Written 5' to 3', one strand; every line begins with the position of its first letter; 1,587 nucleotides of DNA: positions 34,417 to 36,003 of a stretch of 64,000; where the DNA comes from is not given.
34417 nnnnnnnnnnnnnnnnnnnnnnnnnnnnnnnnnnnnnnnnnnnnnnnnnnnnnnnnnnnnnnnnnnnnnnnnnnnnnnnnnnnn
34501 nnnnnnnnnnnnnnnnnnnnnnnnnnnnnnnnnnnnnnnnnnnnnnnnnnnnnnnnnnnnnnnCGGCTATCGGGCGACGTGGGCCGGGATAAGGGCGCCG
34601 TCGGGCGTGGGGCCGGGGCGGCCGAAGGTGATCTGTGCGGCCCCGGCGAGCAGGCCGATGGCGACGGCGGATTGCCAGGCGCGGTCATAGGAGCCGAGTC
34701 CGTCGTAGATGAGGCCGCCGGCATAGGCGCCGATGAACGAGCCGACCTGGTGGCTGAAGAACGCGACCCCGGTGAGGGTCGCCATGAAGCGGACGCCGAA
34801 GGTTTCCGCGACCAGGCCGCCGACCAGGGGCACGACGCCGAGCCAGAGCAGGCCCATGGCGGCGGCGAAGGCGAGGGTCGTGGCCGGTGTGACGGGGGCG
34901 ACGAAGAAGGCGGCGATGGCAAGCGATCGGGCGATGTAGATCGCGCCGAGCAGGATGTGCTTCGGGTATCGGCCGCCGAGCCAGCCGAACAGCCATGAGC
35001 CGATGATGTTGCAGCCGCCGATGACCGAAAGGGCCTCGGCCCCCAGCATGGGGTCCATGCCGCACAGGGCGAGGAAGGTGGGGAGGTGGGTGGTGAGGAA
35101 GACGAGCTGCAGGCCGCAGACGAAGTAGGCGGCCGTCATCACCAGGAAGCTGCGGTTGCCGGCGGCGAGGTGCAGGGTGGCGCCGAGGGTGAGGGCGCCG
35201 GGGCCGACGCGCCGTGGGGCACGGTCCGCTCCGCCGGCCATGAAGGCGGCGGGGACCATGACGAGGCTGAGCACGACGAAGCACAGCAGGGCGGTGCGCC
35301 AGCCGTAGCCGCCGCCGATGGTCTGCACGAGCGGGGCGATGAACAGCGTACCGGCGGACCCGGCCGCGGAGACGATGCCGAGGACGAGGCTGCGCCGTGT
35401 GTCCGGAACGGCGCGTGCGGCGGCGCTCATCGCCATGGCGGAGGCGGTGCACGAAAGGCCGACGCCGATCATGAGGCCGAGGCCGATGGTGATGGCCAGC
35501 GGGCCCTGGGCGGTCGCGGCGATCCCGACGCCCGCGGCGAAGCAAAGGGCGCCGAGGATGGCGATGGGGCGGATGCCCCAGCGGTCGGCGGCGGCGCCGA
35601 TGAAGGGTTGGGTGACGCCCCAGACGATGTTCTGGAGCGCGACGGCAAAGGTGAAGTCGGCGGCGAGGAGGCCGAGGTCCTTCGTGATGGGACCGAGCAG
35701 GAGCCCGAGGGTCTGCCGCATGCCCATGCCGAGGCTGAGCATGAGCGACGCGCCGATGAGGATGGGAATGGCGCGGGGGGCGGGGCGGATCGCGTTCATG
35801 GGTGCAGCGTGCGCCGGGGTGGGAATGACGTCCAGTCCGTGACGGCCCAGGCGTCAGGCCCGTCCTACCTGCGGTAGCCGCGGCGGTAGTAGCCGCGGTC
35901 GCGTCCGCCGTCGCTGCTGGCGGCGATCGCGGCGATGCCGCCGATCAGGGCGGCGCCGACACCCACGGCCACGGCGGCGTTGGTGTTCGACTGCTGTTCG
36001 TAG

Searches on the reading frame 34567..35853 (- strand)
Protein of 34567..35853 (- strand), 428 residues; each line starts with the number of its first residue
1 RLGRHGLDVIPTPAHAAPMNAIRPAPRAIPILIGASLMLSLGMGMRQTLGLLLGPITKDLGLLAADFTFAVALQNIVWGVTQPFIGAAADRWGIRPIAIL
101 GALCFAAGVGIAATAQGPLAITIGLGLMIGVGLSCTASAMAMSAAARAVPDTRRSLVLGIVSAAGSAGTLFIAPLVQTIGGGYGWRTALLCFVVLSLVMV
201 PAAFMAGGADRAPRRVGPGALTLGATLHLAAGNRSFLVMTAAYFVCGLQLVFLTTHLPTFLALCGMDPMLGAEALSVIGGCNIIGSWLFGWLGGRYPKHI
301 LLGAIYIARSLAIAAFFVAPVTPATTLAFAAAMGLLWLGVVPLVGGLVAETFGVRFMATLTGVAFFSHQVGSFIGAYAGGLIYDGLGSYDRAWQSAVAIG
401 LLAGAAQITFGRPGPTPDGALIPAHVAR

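Call 32: search_protein_families(library=pfam, proteins=[window:34567-35853:-], max_evalue=0.001)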
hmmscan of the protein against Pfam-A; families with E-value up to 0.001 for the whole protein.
window:34567-35853:- (428 aa): 1 family
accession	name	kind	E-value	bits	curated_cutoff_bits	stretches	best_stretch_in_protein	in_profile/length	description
PF07690.21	MFS_1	-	1.1e-26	94.1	33.4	1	37-376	3-347/347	Major Facilitator Superfamily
